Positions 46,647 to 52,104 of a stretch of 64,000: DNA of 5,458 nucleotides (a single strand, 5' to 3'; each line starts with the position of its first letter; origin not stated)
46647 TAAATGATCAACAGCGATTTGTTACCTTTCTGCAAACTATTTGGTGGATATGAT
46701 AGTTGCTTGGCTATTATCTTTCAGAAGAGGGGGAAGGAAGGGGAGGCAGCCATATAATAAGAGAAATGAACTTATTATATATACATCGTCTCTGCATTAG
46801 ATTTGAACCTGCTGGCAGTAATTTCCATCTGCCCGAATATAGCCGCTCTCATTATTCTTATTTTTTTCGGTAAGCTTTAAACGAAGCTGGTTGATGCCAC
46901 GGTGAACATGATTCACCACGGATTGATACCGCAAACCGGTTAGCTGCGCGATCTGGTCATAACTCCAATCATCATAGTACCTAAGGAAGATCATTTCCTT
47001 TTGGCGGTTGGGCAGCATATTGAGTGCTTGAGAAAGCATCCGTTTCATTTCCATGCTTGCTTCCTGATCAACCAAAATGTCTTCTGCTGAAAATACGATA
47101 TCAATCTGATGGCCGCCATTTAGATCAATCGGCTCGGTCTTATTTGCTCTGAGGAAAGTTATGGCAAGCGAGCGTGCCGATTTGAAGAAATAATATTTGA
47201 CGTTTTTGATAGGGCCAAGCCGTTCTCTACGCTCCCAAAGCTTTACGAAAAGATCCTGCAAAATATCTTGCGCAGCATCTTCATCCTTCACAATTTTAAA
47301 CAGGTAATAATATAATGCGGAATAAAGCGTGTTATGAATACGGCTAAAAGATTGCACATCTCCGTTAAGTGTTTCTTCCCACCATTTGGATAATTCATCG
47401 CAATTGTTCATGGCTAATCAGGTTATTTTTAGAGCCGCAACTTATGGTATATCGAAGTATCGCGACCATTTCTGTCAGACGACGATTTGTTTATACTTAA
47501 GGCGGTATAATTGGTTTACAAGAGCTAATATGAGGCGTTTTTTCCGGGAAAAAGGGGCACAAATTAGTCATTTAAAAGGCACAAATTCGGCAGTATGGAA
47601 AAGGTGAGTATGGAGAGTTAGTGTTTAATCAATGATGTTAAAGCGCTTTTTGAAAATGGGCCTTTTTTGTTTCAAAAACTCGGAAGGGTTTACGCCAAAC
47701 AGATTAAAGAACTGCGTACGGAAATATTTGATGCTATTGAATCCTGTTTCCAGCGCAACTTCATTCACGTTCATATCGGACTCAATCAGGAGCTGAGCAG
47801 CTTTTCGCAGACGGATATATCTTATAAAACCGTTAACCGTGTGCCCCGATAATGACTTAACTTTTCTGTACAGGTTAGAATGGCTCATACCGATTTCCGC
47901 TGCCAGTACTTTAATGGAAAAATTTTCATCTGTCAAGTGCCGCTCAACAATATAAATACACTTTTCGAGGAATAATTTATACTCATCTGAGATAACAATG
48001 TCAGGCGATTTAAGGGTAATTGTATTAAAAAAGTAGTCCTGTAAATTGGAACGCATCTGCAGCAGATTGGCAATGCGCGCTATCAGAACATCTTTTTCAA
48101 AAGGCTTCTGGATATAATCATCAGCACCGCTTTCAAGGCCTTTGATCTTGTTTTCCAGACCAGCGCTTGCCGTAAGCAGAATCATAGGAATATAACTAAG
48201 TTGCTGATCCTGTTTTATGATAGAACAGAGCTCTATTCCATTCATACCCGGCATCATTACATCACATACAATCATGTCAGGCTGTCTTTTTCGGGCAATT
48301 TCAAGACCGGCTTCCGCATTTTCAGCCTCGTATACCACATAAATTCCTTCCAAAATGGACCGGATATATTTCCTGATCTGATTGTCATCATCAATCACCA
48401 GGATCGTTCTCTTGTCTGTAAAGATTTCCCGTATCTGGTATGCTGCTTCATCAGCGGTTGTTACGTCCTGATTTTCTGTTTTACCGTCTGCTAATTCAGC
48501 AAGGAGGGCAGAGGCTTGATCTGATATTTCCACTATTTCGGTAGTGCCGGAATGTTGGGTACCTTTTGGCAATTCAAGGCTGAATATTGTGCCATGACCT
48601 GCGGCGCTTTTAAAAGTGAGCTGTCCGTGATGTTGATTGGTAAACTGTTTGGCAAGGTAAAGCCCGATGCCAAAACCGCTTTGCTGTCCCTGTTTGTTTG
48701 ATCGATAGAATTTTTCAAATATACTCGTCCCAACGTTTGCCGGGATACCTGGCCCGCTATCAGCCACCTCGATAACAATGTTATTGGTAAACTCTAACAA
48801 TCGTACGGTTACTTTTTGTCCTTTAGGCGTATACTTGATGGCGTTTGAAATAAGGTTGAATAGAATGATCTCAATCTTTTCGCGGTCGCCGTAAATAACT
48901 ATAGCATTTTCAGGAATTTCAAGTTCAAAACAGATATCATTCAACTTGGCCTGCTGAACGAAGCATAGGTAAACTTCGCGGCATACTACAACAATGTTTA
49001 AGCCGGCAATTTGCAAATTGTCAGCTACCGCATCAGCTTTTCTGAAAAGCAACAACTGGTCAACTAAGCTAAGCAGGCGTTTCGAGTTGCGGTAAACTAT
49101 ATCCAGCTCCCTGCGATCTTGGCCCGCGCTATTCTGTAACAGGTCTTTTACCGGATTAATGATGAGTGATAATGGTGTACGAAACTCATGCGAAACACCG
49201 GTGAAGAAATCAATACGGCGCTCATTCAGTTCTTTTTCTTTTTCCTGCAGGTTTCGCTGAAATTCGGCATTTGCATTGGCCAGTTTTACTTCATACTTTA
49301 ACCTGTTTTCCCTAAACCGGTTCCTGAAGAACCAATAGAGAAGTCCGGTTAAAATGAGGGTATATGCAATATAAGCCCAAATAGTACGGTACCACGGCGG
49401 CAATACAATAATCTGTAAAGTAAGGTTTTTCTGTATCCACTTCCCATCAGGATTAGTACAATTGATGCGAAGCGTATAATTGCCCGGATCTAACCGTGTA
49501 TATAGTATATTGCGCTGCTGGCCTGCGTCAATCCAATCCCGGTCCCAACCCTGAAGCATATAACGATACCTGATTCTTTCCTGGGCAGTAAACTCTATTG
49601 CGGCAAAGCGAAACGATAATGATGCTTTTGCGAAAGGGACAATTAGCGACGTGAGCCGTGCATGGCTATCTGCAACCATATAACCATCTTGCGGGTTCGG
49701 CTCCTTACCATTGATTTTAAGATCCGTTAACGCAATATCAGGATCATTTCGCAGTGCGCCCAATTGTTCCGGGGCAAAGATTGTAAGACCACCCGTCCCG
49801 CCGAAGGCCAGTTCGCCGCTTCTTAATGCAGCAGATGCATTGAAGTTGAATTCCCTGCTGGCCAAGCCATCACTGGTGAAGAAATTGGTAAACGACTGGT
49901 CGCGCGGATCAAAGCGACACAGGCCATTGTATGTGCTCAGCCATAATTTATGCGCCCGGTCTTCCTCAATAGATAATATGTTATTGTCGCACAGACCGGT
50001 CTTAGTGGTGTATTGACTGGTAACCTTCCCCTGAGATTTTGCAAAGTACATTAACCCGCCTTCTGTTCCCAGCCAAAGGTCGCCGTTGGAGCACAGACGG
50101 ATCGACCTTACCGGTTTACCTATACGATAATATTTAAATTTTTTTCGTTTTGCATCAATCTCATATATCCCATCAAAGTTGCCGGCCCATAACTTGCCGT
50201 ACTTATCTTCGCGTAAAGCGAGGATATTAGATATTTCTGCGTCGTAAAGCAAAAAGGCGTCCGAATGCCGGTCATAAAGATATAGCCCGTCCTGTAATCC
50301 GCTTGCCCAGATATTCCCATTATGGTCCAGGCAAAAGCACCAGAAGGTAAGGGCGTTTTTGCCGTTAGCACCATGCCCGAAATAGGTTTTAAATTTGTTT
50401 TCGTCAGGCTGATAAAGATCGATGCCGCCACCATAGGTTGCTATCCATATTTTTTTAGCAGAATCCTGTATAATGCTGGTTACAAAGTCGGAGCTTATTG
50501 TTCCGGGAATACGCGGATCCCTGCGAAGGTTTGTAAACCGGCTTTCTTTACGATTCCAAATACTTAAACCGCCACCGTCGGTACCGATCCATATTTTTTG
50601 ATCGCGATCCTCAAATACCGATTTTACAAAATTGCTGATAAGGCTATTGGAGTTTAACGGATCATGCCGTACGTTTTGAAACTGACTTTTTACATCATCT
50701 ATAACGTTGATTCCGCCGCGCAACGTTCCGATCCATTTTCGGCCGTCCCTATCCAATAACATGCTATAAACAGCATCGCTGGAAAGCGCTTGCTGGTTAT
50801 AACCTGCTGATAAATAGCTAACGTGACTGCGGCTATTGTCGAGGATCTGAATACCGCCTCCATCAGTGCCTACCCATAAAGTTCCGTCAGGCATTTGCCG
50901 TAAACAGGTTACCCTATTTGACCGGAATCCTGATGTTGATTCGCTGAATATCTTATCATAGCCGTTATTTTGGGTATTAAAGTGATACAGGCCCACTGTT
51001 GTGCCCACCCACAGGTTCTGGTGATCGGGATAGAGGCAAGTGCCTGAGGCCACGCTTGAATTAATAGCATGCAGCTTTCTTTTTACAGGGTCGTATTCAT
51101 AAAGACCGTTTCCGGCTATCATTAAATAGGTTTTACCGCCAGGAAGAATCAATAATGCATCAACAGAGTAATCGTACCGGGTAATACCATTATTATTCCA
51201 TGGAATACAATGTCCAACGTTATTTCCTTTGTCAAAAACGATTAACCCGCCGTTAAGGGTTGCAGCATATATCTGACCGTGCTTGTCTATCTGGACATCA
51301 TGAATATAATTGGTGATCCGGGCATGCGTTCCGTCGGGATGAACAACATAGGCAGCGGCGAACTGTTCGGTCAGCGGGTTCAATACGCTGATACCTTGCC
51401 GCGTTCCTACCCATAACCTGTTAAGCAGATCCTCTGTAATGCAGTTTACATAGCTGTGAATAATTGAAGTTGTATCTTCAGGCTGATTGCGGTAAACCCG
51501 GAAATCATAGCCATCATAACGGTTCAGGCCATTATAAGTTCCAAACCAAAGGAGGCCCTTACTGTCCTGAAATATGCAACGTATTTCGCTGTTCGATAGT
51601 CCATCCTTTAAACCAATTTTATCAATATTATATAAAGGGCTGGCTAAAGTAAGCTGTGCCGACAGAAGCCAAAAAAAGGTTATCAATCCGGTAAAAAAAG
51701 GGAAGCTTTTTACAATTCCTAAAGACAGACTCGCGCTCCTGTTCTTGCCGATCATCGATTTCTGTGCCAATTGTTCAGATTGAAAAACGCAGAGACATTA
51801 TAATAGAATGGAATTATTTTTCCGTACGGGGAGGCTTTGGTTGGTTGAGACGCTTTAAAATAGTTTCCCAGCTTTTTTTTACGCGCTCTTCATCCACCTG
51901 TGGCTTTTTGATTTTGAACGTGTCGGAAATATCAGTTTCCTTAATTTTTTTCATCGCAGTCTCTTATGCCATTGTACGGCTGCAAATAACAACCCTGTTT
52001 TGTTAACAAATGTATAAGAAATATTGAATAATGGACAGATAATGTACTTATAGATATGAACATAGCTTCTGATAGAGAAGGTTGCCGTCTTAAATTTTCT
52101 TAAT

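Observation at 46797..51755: HTCS followed in tandem by an orphan ECF sigma: possible two-tier HTCS -> sigma cascade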

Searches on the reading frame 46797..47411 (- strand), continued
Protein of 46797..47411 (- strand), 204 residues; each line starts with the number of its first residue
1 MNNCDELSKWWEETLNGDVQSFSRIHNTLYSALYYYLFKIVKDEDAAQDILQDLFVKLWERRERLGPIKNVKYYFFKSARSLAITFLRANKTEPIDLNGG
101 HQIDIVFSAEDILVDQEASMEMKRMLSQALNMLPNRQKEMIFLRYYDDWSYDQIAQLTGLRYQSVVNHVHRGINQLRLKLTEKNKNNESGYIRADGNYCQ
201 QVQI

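Call 42: find_encoding_contigs(protein=P0051, flank=8000, max_places=1)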
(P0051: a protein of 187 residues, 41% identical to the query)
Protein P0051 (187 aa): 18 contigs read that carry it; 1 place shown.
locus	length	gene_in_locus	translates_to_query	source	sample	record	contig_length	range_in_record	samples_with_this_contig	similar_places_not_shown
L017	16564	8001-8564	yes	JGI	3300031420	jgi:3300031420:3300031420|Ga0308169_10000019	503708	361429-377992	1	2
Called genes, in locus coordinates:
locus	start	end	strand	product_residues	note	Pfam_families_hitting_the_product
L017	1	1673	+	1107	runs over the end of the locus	PF13620:CarboxypepD_reg (weak), PF13715:CarbopepD_reg_2, PF07715:Plug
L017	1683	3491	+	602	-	PF14322:SusD-like_3, PF12771:SusD-like_2 (faint), PF07980:SusD_RagB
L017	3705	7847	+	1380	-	PF07494:Reg_prop (faint), PF08450:SGL (faint), PF23748:Beta-prop_LRRK2 (faint), PF07495:Y_Y_Y, PF00512:HisKA, PF02518:HATPase_c, PF00072:Response_reg, PF12833:HTH_18, +1 more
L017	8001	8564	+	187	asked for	PF04542:Sigma70_r2 (weak), PF08281:Sigma70_r4_2, PF04545:Sigma70_r4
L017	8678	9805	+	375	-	PF05426:Alginate_lyase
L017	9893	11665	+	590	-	PF07602:DUF1565 (faint), PF22842:Pel9A-like_beta_helix, PF05048:NosD (weak), PF13229:Beta_helix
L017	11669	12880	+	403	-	PF05426:Alginate_lyase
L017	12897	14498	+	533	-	-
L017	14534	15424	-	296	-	PF12833:HTH_18, PF00165:HTH_AraC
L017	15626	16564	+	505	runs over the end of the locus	PF01120:Alpha_L_fucos, PF16757:Fucosidase_C (weak)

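Call 43: find_encoding_contigs(protein=P0053, flank=8000, max_places=1)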
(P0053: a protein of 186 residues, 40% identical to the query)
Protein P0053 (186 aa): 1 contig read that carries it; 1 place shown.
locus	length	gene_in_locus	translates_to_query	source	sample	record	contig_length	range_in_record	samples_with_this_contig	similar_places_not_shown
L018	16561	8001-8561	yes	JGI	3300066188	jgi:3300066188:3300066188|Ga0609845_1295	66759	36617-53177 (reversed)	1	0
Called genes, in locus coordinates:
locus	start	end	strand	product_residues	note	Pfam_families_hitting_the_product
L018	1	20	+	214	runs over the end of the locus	PF07638:Sigma70_ECF (faint), PF04542:Sigma70_r2 (weak), PF04545:Sigma70_r4, PF08281:Sigma70_r4_2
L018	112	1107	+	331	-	PF04773:FecR, PF16344:FecR_C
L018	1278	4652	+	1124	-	PF07660:STN (faint), PF13620:CarboxypepD_reg (weak), PF13715:CarbopepD_reg_2, PF07715:Plug, PF00593:TonB_dep_Rec_b-barrel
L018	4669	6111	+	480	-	PF14322:SusD-like_3, PF07980:SusD_RagB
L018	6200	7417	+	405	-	PF03190:Thioredox_DsbH, PF13899:Thioredoxin_7, PF00085:Thioredoxin, PF13098:Thioredoxin_2, PF13905:Thioredoxin_8 (faint)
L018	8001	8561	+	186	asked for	PF04542:Sigma70_r2, PF08281:Sigma70_r4_2, PF04545:Sigma70_r4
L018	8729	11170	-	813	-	PF13620:CarboxypepD_reg (faint), PF07715:Plug (weak), PF00593:TonB_dep_Rec_b-barrel, PF14905:OMP_b-brl_3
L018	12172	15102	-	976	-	PF00675:Peptidase_M16, PF05193:Peptidase_M16_C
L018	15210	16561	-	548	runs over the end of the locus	PF02683:DsbD_TM, PF03190:Thioredox_DsbH (weak), PF13899:Thioredoxin_7, PF13098:Thioredoxin_2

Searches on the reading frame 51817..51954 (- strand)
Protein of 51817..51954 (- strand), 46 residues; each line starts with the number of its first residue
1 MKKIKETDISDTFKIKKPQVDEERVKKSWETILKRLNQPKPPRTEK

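Call 49: search_protein_families(library=pfam, proteins=[window:51817-51954:-], max_evalue=10)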
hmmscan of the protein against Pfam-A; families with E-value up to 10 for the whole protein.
seq(46 aa): 1 family
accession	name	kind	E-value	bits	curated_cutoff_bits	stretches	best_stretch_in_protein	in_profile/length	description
PF12472.13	DUF3693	-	0.18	11.9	21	1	24-37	13-26/60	Phage related protein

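Call 70: find_homologous_proteins(query=A4, max_evalue=0.01)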
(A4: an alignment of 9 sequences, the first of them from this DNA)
Query A4 (9 sequences) (46 aa, profile of the alignment): 25 proteins with E <= 0.01 among 215 candidates.
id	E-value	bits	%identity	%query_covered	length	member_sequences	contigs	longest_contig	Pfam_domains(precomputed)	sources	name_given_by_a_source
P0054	1.2e-18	84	59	74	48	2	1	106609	-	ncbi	ncbi:hypothetical protein [Mucilaginibacter sp.]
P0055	5.1e-18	82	51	80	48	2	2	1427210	-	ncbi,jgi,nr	ncbi:hypothetical protein AB6735_12195 [Mucilaginibacter sp. RCC_168]|jgi:hypothetical protein|nr:hy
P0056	2.4e-17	80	54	80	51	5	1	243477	-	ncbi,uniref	ncbi:hypothetical protein ACFFGT_28005 [Mucilaginibacter angelicae]|uniref:Uncharacterized protein n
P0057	1.0e-15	75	55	87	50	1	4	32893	-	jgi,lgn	-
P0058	1.2e-15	75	51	96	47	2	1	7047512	-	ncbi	ncbi:hypothetical protein ACEN9X_06335 [Mucilaginibacter sp. Mucisp86]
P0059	1.4e-15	74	44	96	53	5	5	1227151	-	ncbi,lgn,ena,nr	ncbi:hypothetical protein ABIC45_004208 [Mucilaginibacter rubeus]|nr:hypothetical protein SAMN031592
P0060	1.5e-15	74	54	80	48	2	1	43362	-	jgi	jgi:hypothetical protein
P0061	2.6e-15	74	37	76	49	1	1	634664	-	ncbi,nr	ncbi:hypothetical protein KXQ82_08475 [Mucilaginibacter sp. HMF5004]|nr:hypothetical protein [Mucila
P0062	3.9e-15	73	51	96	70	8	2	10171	-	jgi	-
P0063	2.4e-14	70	47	76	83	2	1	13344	-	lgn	-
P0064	2.7e-14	70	61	67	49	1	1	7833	-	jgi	jgi:hypothetical protein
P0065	3.3e-14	70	-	-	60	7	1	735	-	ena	-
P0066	3.4e-14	70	34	63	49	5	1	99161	-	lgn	-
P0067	5.1e-14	69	44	96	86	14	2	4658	-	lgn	-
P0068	6.2e-14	69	29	37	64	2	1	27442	-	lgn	-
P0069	1.3e-13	68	-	-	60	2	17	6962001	-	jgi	jgi:hypothetical protein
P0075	1.1e-11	62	29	37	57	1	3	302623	-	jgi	jgi:hypothetical protein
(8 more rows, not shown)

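Call 71: find_encoding_contigs(protein=P0075, flank=6000, max_places=1)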
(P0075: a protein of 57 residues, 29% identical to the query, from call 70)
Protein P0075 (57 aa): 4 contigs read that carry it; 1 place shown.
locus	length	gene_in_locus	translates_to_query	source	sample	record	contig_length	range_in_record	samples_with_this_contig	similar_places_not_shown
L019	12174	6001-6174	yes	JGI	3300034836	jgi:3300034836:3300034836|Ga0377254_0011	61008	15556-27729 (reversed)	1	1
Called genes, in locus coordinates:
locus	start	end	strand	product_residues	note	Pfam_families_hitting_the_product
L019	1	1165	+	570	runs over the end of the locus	PF04616:Glyco_hydro_43, PF17851:GH43_C2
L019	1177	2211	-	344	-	PF00356:LacI, PF00532:Peripla_BP_1, PF13407:Peripla_BP_4, PF13377:Peripla_BP_3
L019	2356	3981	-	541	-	-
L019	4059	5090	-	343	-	PF00356:LacI, PF00532:Peripla_BP_1, PF13407:Peripla_BP_4, PF13377:Peripla_BP_3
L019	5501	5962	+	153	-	-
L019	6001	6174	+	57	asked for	-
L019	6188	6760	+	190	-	PF04542:Sigma70_r2, PF08281:Sigma70_r4_2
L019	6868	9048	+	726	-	PF13802:Gal_mutarotas_2 (weak), PF01055:Glyco_hydro_31_2nd, PF21365:Glyco_hydro_31_3rd, PF17137:DUF5110 (weak)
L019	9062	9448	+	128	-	-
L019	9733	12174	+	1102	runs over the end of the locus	PF13620:CarboxypepD_reg, PF13715:CarbopepD_reg_2, PF07715:Plug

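Call 72: find_encoding_contigs(protein=P0069, flank=6000, max_places=1)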
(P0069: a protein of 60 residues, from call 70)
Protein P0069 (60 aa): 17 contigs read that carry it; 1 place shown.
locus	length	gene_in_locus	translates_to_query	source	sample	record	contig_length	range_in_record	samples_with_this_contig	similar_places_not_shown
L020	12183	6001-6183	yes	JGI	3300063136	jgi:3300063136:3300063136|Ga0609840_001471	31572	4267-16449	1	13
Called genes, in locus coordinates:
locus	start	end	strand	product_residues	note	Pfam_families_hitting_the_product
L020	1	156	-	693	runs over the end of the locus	PF02837:Glyco_hydro_2_N, PF22666:Glyco_hydro_2_N2 (weak), PF00703:Glyco_hydro_2, PF02836:Glyco_hydro_2_C, PF16355:DUF4982 (weak)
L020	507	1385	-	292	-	PF01011:PQQ (weak), PF00034:Cytochrom_C (faint), PF13442:Cytochrome_CBB3, PF01011:PQQ, PF13360:PQQ_2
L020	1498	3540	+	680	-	PF05426:Alginate_lyase, PF07081:DUF1349 (faint)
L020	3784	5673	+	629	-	PF14508:GH97_N, PF10566:Glyco_hydro_97, PF14509:GH97_C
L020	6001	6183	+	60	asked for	-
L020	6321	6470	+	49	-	-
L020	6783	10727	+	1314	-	PF07494:Reg_prop (faint), PF23748:Beta-prop_LRRK2 (faint), PF23775:Beta-prop_RIG_2nd (faint), PF07495:Y_Y_Y, PF00512:HisKA, PF02518:HATPase_c, PF00072:Response_reg, PF12833:HTH_18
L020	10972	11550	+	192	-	PF04542:Sigma70_r2 (weak), PF08281:Sigma70_r4_2, PF04545:Sigma70_r4 (weak)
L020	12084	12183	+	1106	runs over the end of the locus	PF13620:CarboxypepD_reg (weak), PF13715:CarbopepD_reg_2, PF07715:Plug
